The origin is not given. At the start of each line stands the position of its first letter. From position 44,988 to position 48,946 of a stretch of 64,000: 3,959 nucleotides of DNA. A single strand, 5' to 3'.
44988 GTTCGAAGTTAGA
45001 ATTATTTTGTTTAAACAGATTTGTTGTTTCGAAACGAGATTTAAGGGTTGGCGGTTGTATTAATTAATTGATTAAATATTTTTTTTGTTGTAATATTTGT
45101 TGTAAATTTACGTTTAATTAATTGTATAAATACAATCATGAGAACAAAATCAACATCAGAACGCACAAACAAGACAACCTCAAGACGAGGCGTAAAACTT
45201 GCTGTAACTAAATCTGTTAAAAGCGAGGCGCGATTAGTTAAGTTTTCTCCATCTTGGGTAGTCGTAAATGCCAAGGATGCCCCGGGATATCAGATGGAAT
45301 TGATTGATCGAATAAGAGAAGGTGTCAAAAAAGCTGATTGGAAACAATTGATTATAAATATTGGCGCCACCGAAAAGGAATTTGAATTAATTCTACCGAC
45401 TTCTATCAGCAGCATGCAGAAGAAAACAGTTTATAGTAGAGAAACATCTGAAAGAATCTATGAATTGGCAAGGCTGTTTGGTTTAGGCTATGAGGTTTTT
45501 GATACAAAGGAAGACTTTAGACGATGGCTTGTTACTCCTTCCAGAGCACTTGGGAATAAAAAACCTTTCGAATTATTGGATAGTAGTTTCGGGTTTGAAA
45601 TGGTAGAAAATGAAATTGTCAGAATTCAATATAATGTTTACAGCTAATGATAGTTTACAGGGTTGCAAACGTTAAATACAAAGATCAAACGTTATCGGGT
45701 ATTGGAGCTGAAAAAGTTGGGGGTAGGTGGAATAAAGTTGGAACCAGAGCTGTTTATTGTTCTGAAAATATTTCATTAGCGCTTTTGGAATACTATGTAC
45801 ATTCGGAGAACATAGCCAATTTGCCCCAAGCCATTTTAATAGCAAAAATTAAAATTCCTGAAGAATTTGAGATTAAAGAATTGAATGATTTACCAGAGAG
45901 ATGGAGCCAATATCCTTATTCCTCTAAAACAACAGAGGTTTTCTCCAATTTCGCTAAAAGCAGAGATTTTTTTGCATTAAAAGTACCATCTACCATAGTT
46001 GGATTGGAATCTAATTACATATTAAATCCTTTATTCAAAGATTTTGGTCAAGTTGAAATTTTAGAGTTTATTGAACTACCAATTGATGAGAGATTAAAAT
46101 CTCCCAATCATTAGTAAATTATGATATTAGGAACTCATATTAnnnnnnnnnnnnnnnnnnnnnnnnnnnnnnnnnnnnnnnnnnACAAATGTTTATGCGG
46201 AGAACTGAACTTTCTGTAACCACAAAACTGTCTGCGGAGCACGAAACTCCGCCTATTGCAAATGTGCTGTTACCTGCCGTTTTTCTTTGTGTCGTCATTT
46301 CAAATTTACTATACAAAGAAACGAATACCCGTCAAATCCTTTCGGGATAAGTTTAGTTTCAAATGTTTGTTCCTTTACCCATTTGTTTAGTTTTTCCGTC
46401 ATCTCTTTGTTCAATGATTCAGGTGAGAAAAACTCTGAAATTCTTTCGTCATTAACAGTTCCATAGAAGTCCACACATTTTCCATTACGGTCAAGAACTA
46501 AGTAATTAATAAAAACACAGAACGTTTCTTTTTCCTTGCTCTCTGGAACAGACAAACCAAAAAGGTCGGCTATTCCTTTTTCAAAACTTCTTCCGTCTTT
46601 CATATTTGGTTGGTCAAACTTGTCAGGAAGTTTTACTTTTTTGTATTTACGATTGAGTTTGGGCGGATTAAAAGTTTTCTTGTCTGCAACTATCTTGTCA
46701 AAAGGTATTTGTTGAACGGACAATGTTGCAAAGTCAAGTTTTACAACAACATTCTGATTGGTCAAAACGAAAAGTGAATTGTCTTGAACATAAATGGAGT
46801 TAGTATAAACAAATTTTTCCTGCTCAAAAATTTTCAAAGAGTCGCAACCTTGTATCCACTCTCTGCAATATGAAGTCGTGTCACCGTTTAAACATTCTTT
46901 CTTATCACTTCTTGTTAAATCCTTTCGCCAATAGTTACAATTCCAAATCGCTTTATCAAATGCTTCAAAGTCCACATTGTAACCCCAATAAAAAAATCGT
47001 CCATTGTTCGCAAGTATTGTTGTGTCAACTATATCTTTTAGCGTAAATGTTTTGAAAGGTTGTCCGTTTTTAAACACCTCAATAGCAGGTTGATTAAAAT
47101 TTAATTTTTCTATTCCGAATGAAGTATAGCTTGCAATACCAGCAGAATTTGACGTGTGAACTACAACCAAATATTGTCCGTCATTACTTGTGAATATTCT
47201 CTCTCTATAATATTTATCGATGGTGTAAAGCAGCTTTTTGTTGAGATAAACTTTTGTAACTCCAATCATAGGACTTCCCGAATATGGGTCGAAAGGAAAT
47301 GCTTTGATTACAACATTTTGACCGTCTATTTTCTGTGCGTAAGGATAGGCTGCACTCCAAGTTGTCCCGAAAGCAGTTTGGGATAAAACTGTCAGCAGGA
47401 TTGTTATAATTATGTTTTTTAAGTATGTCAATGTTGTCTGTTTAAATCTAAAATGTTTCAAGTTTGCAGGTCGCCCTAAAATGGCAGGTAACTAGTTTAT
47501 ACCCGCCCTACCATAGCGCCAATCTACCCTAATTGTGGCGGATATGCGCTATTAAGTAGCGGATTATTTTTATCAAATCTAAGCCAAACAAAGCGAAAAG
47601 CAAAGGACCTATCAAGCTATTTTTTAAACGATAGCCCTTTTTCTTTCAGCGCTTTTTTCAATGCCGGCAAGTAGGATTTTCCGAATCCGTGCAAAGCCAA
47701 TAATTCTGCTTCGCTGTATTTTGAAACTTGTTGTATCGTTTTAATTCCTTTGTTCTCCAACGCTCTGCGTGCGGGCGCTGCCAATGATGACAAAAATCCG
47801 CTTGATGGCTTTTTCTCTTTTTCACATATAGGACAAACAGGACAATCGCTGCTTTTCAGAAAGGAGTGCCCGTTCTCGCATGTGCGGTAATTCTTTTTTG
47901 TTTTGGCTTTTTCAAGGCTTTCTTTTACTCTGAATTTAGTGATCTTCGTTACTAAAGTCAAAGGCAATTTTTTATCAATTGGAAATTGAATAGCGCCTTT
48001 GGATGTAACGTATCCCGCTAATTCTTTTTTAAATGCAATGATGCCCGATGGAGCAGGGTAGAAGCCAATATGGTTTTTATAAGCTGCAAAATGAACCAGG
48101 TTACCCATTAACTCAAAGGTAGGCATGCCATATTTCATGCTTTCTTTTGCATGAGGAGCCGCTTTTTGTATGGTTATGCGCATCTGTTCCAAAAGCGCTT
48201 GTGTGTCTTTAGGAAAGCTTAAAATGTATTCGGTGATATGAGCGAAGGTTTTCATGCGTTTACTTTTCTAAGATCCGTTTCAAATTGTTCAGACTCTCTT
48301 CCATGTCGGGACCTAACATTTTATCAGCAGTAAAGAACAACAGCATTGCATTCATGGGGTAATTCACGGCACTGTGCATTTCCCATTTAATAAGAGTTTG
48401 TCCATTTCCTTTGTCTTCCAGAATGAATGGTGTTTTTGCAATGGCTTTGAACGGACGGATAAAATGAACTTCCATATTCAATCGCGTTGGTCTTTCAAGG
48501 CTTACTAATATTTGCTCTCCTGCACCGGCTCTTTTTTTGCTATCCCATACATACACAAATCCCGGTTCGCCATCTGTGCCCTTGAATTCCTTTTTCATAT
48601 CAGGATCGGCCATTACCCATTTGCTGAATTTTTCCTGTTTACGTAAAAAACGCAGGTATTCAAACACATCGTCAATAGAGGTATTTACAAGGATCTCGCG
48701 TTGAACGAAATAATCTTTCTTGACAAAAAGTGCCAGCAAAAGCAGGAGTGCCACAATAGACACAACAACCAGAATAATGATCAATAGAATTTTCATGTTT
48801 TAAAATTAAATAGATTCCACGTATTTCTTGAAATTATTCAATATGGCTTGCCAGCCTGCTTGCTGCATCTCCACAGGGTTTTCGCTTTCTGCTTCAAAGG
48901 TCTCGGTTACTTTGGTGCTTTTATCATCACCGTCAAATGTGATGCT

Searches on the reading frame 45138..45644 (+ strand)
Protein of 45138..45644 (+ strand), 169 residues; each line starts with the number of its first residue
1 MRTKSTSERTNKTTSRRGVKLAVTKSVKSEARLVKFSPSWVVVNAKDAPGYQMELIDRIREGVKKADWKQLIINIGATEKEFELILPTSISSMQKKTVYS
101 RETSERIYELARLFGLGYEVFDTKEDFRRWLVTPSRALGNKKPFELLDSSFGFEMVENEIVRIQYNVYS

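Call 86: search_protein_families(library=pfam, proteins=[window:45138-45644:+], max_evalue=0.001)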
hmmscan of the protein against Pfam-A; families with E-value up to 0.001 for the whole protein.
window:45138-45644:+ (169 aa): 1 family
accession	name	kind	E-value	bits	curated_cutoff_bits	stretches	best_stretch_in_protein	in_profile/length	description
PF09722.15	Xre_MbcA_ParS_C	-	7.8e-14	51.8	24.5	1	117-165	2-50/51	Antitoxin Xre/MbcA/ParS C-terminal toxin-binding domain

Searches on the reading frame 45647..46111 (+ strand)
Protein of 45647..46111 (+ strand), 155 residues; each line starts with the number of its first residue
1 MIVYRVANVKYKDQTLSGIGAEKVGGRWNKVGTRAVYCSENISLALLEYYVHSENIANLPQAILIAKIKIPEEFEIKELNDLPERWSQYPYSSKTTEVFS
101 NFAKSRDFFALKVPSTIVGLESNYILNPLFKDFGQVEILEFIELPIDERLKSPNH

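Call 86: search_protein_families(library=pfam, proteins=[window:45647-46111:+], max_evalue=0.001)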
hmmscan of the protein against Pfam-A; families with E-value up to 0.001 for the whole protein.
window:45647-46111:+ (155 aa): 1 family
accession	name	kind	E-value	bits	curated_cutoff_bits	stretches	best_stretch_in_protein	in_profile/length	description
PF08808.17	RES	-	8e-20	71.9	23.2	1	3-138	2-147/157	RES domain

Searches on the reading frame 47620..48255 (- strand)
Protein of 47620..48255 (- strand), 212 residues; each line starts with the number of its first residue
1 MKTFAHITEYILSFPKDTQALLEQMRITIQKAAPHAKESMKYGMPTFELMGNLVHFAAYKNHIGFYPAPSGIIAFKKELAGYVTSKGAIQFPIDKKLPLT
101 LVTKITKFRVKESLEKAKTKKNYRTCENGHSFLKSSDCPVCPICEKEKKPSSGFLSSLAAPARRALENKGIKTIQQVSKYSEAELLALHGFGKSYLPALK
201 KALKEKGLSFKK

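Call 73: search_protein_families(library=pfam, proteins=[window:47620-48255:-], max_evalue=0.00001)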
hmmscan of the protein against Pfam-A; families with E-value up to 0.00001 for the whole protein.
window:47620-48255:- (212 aa): 1 family
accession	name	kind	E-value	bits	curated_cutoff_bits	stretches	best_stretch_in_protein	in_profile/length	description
PF08818.16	DUF1801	-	5.3e-14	52.8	27.2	1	19-110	2-85/85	Domain of unknown function (DU1801)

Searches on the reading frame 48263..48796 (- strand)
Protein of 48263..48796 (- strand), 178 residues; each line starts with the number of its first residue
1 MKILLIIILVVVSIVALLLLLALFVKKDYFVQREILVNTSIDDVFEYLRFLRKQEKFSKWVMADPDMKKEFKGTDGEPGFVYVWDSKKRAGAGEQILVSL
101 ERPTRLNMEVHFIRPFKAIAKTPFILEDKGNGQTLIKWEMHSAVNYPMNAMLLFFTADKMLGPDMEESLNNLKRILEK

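Call 73: search_protein_families(library=pfam, proteins=[window:48263-48796:-], max_evalue=0.00001)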
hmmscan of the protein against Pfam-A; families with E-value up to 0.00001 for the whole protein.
window:48263-48796:- (178 aa): 1 family
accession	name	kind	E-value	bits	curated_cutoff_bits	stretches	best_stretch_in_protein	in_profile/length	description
PF10604.15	Polyketide_cyc2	-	2.5e-09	38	27.4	1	31-177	4-142/142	Polyketide cyclase / dehydrase and lipid transport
